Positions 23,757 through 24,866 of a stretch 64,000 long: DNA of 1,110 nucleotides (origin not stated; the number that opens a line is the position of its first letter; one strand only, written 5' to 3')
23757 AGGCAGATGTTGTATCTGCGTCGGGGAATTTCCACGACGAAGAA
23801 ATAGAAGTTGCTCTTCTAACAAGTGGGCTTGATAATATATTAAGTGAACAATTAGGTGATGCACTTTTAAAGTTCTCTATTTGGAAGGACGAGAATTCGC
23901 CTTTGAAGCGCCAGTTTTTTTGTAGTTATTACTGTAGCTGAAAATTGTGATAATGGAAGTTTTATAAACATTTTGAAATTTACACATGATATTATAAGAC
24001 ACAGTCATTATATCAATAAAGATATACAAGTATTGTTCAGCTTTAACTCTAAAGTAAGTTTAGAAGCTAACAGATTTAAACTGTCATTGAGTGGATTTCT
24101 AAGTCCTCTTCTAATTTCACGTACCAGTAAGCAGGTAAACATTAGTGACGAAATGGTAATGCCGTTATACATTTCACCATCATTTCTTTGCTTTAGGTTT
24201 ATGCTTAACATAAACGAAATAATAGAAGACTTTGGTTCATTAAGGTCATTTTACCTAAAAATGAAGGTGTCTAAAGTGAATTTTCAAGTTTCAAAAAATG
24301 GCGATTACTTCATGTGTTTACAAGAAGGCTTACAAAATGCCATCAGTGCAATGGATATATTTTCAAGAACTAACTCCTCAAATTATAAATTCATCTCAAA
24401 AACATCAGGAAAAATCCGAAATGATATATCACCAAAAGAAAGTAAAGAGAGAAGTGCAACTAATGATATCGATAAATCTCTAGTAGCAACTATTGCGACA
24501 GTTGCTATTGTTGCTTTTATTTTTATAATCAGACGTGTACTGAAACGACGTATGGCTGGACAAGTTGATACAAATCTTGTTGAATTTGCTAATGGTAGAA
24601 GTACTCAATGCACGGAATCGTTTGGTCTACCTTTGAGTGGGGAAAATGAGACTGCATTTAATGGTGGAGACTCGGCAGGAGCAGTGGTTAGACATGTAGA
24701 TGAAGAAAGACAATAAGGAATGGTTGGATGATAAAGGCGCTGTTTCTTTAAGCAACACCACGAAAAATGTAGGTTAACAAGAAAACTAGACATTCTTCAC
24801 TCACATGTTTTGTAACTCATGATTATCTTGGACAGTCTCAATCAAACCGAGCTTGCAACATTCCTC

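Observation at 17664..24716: Novel cysteine-rich ORF with somatomedin-B-like motif, and a candidate downstream TM + cytoplasmic-tail exon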

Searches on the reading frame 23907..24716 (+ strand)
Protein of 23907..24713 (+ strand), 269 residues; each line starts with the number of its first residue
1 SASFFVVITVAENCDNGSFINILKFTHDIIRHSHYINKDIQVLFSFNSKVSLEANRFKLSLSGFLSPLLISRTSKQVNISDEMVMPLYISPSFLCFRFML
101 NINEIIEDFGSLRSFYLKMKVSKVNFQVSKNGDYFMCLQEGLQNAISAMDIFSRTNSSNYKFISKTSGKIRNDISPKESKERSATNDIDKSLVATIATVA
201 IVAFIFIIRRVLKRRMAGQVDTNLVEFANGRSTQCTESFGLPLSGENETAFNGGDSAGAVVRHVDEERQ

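Call 3: search_protein_families(library=pfam, proteins=[window:23973-24716:+], max_evalue=1)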
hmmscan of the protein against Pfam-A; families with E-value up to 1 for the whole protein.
window:23973-24716:+ (247 aa): 2 families
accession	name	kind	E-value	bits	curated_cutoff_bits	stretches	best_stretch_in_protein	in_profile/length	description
PF07794.16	DUF1633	-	0.021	13.4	26.4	1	40-103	34-98/854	Protein of unknown function (DUF1633)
PF13314.11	DUF4083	-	0.16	12.4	25.4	1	175-199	15-39/57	Domain of unknown function (DUF4083)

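Call 22: find_homologous_proteins(query=window:23907-24713:+, max_evalue=0.01)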
Query window:23907-24713:+ (269 aa): 3 proteins with E <= 0.01 among 604 candidates.
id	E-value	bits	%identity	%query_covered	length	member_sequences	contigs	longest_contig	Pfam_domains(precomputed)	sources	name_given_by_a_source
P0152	1.5e-135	469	83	99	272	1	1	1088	-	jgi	jgi:hypothetical protein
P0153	1.7e-132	459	82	99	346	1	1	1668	-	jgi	jgi:hypothetical protein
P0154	1.3e-70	256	53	98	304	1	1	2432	-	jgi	jgi:hypothetical protein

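Call 24: find_encoding_contigs(protein=P0154, flank=10000)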
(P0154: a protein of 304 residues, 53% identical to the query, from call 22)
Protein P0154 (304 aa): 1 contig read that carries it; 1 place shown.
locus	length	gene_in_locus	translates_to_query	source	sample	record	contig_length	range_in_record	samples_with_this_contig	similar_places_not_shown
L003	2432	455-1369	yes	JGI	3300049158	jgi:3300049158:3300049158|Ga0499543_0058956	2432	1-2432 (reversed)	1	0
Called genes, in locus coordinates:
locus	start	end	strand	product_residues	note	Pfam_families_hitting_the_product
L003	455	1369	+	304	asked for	-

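Call 25: find_encoding_contigs(protein=P0153, flank=10000)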
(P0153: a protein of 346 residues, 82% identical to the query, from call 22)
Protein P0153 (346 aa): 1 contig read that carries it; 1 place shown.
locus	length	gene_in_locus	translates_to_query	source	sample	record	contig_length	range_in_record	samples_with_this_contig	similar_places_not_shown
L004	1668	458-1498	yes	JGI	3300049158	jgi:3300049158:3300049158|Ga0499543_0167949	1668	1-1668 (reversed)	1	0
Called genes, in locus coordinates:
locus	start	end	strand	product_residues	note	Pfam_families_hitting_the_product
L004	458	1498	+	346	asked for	-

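Call 71: predict_structure(alignment_id=A8)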
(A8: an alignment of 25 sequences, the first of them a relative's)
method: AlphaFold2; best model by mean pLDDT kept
length: 346 residues; sequences in the alignment: 25
mean_pLDDT: 43.4   pTM: 0.34
mean pLDDT of the five models: 43.4, 43.2, 41.7, 39.4, 39.3
residues with pLDDT >= 90: 0; 70-90: 29; 50-70: 45; < 50: 272
segments of 3 or more residues with pLDDT < 50: 1-26, 28-41, 95-98, 116-281, 288-343
pLDDT, mean of each block of 10 residues (from residue 1): 25 28 45 43 63 74 78 69 68 52 58 50 40 31 32 28 30 37 38 34 39 43 33 30 32 38 39 44 49 46 45 39 36 39 47
secondary structure, 60 per line:
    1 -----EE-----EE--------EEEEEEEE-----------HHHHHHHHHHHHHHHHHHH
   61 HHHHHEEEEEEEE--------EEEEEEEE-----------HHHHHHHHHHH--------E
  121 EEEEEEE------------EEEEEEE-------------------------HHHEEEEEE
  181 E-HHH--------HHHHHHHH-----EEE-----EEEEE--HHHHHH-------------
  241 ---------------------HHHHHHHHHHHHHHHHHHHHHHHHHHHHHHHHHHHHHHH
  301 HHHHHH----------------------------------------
elements in order: E23-30 H42-65 E66-73 E82-89 H101-111 E120-127 E140-146 E175-181 H194-201 E207-209 E215-219 H222-227 H262-306
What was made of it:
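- On Adhesion GPCR: The AF2 model of the juxtamembrane domain was too poor to test the fold (pLDDT 43, call 71).
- Tried and rejected: AF2 on P0153 gave pLDDT 43, which is unusable (call 71).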

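Call 73: search_protein_families(library=pfam, proteins=[P0153, P0154], max_evalue=0.01)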
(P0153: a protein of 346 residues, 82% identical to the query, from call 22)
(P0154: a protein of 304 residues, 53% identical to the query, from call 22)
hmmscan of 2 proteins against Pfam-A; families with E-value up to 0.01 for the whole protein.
P0153 (346 aa): 0 families

P0154 (304 aa): 0 families
